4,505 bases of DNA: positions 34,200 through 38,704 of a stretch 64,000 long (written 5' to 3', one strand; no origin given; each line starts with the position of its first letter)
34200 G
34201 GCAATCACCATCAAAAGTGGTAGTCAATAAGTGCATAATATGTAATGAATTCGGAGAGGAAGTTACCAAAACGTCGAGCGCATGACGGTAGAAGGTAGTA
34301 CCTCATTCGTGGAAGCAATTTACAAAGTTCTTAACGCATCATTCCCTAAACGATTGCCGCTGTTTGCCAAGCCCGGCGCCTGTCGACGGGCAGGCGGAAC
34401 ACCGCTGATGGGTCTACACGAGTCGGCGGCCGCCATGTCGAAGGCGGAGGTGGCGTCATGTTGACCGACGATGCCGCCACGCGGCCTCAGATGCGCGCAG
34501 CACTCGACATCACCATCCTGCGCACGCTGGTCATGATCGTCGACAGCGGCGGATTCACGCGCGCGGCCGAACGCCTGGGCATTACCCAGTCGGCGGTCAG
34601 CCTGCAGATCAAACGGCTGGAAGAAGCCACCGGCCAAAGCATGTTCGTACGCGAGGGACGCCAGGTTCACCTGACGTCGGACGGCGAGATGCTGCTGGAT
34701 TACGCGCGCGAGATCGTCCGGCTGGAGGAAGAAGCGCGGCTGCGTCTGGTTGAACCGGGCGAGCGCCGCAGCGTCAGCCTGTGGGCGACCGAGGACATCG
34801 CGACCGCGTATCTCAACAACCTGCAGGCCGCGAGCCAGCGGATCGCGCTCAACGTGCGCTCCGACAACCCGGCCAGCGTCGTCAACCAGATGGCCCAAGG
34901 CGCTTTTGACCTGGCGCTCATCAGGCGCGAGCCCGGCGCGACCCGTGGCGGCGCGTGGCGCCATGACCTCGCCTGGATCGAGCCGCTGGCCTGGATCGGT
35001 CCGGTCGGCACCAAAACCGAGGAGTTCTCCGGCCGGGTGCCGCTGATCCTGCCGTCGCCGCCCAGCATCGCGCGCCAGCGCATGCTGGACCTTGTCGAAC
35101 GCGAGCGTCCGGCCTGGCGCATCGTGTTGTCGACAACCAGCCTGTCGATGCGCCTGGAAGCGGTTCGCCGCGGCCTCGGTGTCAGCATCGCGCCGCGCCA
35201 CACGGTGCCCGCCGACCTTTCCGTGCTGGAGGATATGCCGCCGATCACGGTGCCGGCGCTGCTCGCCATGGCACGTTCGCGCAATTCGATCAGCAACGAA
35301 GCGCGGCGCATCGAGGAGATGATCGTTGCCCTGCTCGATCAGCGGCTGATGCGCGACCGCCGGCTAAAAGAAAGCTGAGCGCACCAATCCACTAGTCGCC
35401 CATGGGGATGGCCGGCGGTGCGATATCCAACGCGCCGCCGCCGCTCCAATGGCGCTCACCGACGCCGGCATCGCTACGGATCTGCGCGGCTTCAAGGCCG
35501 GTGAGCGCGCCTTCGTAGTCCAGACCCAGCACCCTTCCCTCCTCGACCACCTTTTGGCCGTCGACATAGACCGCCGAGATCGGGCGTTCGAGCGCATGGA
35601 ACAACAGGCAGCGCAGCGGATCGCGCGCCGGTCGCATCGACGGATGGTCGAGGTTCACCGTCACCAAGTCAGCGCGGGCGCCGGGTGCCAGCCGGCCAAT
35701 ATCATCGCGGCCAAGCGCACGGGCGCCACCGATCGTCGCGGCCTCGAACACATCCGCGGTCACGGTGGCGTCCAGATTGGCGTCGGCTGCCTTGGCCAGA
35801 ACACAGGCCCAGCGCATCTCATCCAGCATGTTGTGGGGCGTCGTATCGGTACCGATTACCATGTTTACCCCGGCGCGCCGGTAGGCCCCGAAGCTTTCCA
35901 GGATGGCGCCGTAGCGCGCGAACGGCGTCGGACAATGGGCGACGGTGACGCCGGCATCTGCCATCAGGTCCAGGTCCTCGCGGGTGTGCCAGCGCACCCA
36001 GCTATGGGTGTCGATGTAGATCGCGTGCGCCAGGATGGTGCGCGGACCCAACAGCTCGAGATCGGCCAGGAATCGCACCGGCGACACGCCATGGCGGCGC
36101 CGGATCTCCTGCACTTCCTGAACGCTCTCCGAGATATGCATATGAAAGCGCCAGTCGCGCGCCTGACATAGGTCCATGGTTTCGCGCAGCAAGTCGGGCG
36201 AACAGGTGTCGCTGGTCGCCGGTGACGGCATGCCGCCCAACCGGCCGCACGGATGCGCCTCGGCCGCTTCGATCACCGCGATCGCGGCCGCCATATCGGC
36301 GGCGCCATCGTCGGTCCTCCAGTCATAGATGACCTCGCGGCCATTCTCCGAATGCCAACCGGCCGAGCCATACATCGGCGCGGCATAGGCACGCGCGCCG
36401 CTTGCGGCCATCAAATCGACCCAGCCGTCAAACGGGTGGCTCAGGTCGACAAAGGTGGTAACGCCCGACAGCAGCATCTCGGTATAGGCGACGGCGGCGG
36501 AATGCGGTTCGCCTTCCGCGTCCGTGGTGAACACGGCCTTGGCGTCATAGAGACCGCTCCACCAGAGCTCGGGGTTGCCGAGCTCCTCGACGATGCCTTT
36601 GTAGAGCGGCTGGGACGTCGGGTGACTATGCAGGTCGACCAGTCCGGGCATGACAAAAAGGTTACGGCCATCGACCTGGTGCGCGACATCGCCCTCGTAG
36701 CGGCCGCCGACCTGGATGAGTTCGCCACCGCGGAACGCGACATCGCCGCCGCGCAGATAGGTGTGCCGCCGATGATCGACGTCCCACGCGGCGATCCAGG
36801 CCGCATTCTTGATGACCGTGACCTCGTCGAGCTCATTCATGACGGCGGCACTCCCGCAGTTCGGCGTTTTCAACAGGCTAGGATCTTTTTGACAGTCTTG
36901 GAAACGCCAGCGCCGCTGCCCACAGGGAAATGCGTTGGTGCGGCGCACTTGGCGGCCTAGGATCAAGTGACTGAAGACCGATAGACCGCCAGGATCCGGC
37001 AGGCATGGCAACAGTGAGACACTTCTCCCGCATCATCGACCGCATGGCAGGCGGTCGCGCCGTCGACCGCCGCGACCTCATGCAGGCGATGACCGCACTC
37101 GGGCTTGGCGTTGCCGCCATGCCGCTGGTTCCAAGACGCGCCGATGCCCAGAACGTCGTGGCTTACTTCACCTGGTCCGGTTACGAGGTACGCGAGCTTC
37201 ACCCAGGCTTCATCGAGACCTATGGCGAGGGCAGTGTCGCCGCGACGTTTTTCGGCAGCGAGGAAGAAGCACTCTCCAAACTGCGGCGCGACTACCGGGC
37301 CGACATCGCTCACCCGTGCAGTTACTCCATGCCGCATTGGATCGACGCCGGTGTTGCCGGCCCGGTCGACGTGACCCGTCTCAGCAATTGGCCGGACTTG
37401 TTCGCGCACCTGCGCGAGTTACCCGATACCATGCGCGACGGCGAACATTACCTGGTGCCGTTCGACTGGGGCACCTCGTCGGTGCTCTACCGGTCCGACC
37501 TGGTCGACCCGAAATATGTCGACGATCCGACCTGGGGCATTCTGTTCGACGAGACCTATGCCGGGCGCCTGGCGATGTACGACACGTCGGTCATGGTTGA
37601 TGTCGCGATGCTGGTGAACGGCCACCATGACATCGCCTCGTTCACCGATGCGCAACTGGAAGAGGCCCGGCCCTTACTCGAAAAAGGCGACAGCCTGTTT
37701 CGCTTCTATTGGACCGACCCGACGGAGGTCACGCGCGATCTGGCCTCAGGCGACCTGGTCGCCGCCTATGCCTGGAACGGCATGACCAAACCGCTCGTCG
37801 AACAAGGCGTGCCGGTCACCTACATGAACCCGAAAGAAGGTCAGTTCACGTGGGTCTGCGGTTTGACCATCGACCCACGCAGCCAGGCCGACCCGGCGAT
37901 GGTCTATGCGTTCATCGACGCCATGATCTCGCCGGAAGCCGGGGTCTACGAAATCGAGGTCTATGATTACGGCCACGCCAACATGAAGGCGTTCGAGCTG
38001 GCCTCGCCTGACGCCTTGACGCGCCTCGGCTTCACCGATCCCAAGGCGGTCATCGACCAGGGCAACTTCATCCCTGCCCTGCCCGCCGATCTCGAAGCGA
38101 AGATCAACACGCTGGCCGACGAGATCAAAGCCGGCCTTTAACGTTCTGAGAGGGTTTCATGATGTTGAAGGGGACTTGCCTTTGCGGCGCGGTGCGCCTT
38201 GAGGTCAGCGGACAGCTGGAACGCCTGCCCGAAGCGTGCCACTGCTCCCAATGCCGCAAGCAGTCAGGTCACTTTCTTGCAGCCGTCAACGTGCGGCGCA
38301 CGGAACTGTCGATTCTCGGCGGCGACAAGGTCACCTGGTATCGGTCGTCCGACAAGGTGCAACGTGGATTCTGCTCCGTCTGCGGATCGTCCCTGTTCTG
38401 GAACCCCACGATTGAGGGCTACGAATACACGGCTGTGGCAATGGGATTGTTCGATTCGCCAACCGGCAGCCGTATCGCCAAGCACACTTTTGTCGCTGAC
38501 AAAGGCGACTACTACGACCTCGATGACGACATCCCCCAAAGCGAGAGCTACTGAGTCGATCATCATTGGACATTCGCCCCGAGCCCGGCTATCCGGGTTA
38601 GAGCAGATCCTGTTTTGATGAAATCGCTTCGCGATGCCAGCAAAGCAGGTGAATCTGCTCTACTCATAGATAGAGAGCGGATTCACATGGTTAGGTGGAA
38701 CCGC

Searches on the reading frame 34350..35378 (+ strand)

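Call 8: search_protein_families(library=ncbifam, proteins=[window:34350-35378:+], max_evalue=1e-8)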
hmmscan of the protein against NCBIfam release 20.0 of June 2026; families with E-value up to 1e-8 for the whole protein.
window:34350-35378:+ (342 aa): 33 families (the best 25 are shown)
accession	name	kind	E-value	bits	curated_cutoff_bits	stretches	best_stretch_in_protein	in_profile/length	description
NF011673.1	PRK15092.1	equivalog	2e-29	102.7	530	1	43-297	4-254/293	transcriptional regulator LrhA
TIGR03339.1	phn_lysR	subfamily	2.7e-24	85.9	341.1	1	57-292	2-244/279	aminoethylphosphonate catabolism associated LysR family transcriptional regulator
NF041036.1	decaheme_TF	subfamily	1e-23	84.3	210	1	53-192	2-146/301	multiheme cytochrome-associated LysR family transcriptional regulator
NF040786.1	LysR_Sec_metab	equivalog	6.2e-23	81.2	250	1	53-291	2-255/298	selenium metabolism-associated LysR family transcriptional regulator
NF002964.0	PRK03635.1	subfamily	3.3e-22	78.9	197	1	52-185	3-139/297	ArgP/LysG family DNA-binding transcriptional regulator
TIGR03298.1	argP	subfamily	1e-21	77.3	273.55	1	52-186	1-139/292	ArgP/LysG family DNA-binding transcriptional regulator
NF009888.0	PRK13348.1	subfamily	1.3e-20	73.7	297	1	52-185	3-139/302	HTH-type transcriptional regulator ArgP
NF008410.0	PRK11233.1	equivalog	3.6e-19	69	309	1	56-340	5-302/305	nitrogen assimilation transcriptional regulator NAC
NF045990.1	TransRegCbbRRhodb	equivalog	2.1e-18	66.4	450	1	51-196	5-157/304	LysR family regulator CbbR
NF008722.0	PRK11716.1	equivalog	1.6e-17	63.4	246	1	52-194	1-149/293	HTH-type transcriptional activator IlvY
NF002946.0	PRK03601.1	equivalog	5e-17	62.2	240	1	53-193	2-146/275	HTH-type transcriptional regulator HdfR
NF008416.0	PRK11242.1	equivalog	1e-16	61.1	277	1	58-315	7-277/300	transcriptional regulator CynR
NF047711.1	PutUtilRegPtrR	equivalog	1.4e-16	60.5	400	1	53-191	2-144/283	putrescine utilization regulator PtrR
NF008352.0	PRK11139.1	subfamily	6.3e-16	58.3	288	1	69-155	23-109/305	transcriptional regulator GcvA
NF007385.0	PRK09906.1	equivalog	9.4e-16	57.8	356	1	56-289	5-249/296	DNA-binding transcriptional regulator HcaR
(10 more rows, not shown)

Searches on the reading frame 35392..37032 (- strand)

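Call 8: search_protein_families(library=ncbifam, proteins=[window:35392-37032:-], max_evalue=1e-8)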
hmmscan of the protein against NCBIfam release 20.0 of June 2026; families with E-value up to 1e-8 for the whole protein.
window:35392-37032:- (546 aa): 26 families (the best 25 are shown)
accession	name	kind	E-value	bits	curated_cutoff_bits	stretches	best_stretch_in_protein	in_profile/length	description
NF004801.0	PRK06151.1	subfamily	9e-108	361.2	416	1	76-512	7-454/491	chlorohydrolase family protein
NF005557.0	PRK07228.1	equivalog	2.5e-53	181.4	522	1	89-507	15-424/445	5'-deoxyadenosine deaminase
NF004701.0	PRK06038.1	equivalog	7.4e-52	176.5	609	1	91-514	19-420/432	N-ethylammeline chlorohydrolase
NF006055.0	PRK08203.1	equivalog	9.4e-52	176.1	532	1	71-511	5-441/455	8-oxoguanine deaminase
NF006549.0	PRK09045.1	equivalog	2.3e-46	158.3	540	1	71-507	8-426/444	TRZ/ATZ family hydrolase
NF006252.0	PRK08393.1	equivalog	4.5e-46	157.7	617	1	97-512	22-415/424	N-ethylammeline chlorohydrolase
NF009059.0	PRK12393.1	equivalog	2.7e-43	148.4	543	1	276-507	217-442/460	amidohydrolase family protein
NF006681.0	PRK09229.1-2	equivalog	9.8e-39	133.3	362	1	276-501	211-430/451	formimidoylglutamate deiminase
NF006056.0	PRK08204.1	subfamily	1.6e-38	132.7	391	1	85-517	15-437/449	hypothetical protein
TIGR02022.1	hutF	equivalog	1.2e-33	116.6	413.05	1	289-500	224-435/455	formimidoylglutamate deiminase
NF004995.0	PRK06380.1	subfamily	2.4e-32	112.5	567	1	276-507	182-410/418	metal-dependent hydrolase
NF005211.0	PRK06687.1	equivalog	3.6e-32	111.7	703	1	86-505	13-418/419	TRZ/ATZ family protein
NF012037.0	PRK15493.1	equivalog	5.4e-30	104.5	779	1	115-508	45-421/435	bifunctional S-methyl-5'-thioadenosine deaminase/S-adenosylhomocysteine deaminase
TIGR02967.1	guan_deamin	equivalog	5.4e-28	98.1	375.4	1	121-466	37-367/401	guanine deaminase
NF006684.0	PRK09229.1-5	equivalog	2.8e-26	92.3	525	1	278-500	214-435/456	formimidoylglutamate deiminase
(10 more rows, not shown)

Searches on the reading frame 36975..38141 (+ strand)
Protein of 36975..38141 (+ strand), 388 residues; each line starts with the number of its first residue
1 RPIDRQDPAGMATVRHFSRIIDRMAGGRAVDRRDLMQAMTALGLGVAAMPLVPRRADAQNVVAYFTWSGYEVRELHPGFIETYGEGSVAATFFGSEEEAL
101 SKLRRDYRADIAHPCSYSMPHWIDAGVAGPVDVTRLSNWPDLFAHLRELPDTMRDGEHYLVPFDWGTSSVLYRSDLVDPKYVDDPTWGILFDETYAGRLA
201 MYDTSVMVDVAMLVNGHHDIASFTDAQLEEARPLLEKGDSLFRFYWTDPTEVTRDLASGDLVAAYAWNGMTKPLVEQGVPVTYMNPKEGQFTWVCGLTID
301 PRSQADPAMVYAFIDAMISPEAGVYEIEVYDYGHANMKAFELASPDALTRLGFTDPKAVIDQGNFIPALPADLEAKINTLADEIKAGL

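Call 8: search_protein_families(library=ncbifam, proteins=[window:36975-38141:+], max_evalue=1e-8)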
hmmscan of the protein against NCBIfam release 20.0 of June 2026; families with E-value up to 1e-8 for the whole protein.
window:36975-38141:+ (388 aa): 3 families
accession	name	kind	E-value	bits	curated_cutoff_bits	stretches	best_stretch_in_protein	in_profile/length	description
NF007048.0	PRK09501.1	equivalog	2e-16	59.9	582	1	42-364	9-325/348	spermidine/putrescine ABC transporter substrate-binding protein PotD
NF041888.1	ABC_SBP_YdcS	equivalog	1.2e-12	47.3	725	1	129-321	106-308/379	putative ABC transporter substrate-binding protein YdcS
NF007962.0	PRK10682.1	equivalog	1.7e-09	37.2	636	1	56-346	26-328/370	spermidine/putrescine ABC transporter substrate-binding protein PotF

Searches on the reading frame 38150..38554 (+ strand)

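Call 8: search_protein_families(library=ncbifam, proteins=[window:38150-38554:+], max_evalue=1e-8)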
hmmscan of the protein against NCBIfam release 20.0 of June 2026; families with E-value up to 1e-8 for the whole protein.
window:38150-38554:+ (134 aa): 0 families

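Call 54: search_protein_families(library=pfam, proteins=[window:38150-38554:+], max_evalue=0.001)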
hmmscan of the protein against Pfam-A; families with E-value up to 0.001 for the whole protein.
window:38150-38554:+ (134 aa): 1 family
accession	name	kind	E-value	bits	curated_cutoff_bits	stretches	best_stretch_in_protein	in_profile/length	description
PF04828.22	GFA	-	5.4e-22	78.5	24.3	1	5-116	1-114/115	Glutathione-dependent formaldehyde-activating enzyme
